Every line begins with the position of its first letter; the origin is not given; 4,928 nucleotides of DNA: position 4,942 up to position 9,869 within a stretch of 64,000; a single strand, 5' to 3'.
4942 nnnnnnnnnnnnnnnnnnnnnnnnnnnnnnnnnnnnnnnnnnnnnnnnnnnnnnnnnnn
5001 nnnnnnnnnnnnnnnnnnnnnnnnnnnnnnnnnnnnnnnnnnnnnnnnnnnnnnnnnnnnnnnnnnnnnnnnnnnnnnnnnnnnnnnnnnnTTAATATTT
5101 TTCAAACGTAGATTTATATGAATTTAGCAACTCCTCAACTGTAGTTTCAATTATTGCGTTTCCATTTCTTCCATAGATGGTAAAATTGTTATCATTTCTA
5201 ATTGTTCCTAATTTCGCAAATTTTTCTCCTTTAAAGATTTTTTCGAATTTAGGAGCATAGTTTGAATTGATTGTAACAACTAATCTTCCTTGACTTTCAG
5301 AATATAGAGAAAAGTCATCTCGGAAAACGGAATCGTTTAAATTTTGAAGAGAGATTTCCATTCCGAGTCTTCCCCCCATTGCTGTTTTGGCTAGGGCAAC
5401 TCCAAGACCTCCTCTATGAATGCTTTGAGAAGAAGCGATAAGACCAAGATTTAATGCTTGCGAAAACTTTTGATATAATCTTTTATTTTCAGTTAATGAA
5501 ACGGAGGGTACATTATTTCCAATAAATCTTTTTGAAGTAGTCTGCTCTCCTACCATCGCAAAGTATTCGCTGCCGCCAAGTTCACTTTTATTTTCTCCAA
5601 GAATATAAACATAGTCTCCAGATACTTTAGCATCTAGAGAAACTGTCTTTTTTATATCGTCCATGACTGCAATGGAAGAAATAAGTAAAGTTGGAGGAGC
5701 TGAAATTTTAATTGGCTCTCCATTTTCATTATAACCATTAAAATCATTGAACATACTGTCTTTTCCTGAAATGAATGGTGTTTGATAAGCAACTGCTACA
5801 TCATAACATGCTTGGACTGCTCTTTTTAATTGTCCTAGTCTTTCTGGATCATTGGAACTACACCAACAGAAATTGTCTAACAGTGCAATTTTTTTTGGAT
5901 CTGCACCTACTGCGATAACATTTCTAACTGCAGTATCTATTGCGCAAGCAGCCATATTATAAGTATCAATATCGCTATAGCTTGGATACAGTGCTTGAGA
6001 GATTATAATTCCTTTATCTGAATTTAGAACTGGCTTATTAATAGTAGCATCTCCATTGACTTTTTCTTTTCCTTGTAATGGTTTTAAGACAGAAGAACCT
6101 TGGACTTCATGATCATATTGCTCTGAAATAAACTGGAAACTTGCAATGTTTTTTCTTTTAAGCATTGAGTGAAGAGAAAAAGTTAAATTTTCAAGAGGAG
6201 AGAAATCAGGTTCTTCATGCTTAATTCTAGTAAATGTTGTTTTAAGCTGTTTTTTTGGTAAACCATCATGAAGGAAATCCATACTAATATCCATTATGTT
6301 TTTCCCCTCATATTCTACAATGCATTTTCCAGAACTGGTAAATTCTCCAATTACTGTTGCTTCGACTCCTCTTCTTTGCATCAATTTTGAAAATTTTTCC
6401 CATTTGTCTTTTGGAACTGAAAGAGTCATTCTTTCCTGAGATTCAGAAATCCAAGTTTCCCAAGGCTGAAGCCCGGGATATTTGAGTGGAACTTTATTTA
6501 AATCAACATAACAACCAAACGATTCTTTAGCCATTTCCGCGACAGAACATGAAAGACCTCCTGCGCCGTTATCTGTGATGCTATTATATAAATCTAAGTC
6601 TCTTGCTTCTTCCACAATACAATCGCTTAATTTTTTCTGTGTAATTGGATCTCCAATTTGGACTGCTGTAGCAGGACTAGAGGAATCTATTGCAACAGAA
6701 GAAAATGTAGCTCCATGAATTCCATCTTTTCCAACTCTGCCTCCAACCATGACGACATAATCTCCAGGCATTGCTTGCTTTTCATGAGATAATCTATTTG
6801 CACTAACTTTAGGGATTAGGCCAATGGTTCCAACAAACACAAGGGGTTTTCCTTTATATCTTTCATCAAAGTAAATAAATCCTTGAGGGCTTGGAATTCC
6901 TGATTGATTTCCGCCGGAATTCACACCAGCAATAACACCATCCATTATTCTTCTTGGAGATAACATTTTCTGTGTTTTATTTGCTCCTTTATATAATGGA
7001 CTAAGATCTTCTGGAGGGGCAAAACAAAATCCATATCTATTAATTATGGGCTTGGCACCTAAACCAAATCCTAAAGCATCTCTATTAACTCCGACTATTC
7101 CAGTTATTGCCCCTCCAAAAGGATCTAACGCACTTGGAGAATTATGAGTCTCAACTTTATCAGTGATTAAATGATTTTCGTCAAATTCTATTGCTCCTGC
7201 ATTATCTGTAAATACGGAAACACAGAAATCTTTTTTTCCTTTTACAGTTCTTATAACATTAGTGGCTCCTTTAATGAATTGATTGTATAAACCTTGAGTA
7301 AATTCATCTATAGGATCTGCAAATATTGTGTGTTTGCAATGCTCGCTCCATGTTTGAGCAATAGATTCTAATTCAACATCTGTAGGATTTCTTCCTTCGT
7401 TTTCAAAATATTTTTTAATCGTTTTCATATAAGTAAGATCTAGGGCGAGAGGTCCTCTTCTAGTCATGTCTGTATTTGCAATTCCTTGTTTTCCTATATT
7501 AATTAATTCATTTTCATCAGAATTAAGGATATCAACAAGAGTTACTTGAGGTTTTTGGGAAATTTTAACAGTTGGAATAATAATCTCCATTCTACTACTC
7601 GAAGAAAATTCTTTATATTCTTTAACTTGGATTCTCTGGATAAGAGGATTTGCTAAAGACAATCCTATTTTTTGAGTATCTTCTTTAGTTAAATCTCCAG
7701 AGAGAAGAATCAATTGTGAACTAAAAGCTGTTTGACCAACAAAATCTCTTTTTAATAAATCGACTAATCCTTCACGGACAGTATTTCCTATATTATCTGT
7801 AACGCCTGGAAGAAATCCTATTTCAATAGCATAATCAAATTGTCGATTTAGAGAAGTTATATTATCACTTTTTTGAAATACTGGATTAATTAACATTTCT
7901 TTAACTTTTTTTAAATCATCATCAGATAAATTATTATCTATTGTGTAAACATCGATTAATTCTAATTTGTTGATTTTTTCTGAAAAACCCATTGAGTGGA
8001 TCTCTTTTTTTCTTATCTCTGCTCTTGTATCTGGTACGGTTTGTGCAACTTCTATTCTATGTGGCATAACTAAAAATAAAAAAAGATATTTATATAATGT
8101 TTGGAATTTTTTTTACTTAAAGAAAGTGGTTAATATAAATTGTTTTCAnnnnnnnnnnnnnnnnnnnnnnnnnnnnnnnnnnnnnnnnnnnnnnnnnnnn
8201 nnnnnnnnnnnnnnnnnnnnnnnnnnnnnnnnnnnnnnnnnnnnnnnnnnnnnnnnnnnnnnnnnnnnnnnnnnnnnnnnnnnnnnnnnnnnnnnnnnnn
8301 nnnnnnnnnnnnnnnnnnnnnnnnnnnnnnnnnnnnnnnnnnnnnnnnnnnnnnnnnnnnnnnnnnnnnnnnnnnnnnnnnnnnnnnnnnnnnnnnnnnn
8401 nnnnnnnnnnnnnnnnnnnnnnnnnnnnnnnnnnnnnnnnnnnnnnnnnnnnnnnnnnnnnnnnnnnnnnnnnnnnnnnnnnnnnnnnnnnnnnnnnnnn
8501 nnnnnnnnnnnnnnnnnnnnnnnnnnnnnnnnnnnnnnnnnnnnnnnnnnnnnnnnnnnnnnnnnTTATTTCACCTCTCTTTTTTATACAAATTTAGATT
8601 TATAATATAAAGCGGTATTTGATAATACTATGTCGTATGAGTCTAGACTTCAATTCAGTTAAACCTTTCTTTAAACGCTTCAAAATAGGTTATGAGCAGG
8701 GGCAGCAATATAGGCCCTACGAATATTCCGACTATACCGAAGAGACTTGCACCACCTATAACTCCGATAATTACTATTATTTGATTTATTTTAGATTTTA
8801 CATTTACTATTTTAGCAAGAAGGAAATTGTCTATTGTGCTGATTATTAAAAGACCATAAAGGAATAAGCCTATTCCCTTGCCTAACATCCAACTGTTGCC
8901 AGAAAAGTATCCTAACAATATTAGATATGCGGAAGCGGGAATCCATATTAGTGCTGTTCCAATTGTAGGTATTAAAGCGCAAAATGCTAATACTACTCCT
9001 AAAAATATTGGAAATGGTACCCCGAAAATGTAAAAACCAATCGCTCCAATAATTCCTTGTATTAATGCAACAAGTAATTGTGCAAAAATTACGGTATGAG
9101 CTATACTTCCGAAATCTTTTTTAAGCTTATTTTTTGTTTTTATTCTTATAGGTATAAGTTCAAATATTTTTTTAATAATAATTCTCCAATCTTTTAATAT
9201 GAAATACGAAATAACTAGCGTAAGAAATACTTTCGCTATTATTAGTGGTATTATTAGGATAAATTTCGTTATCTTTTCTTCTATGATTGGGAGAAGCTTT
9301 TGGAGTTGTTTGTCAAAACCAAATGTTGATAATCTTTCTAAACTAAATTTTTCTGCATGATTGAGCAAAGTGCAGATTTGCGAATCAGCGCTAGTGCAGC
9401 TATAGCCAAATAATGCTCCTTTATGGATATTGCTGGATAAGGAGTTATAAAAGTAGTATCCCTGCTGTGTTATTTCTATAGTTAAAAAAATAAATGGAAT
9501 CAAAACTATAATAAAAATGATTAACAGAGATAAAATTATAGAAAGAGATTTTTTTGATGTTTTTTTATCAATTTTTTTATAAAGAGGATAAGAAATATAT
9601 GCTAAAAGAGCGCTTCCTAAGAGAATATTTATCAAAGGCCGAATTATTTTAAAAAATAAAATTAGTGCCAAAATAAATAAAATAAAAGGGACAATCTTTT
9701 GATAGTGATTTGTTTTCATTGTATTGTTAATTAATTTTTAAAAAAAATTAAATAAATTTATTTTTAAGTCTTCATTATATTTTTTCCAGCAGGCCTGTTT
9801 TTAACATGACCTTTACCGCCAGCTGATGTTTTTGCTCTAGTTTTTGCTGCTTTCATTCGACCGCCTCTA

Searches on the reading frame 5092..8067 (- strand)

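Call 90: search_protein_families(library=ncbifam, proteins=[window:5092-8067:-], max_evalue=0.00001)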
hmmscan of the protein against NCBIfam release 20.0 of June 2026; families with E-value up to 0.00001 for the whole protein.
window:5092-8067:- (991 aa): 6 families
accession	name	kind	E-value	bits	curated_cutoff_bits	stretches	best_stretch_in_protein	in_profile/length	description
TIGR01736.1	FGAM_synth_II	equivalog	2.4e-155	518.7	525.75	1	217-990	9-716/718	phosphoribosylformylglycinamidine synthase subunit PurL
NF002290.1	PRK01213.1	equivalog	1.8e-147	492.6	648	1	220-990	9-721/723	phosphoribosylformylglycinamidine synthase subunit PurL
TIGR01857.1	FGAM-synthase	equivalog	4.2e-90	302.8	1057.05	2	294-986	307-940/1239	phosphoribosylformylglycinamidine synthase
NF003672.0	PRK05297.1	equivalog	2.4e-85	287.1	783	1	188-986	158-984/1290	phosphoribosylformylglycinamidine synthase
TIGR01735.1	FGAM_synt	equivalog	1.8e-73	247.6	1123.05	1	180-986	153-1000/1307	phosphoribosylformylglycinamidine synthase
NF010690.0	PRK14090.1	equivalog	2.2e-63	214.6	1047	2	370-830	108-523/601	phosphoribosylformylglycinamidine synthase subunit PurL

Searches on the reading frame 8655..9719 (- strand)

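Call 90: search_protein_families(library=ncbifam, proteins=[window:8655-9719:-], max_evalue=0.00001)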
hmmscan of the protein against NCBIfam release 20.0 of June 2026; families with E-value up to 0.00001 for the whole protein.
window:8655-9719:- (354 aa): 3 families
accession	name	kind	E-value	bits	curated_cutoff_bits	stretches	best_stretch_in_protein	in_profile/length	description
TIGR02872.1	spore_ytvI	equivalog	1.1e-23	84.3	198.15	1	10-342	3-332/341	sporulation integral membrane protein YtvI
NF045801.1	efflux_ABUW_0982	equivalog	5.5e-12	45.3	675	1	12-335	10-329/392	chloramphenicol efflux transporter CxpE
NF008216.0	PRK10983.1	equivalog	7.8e-12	45.1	305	1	8-346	12-341/370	AI-2E family transporter YdiK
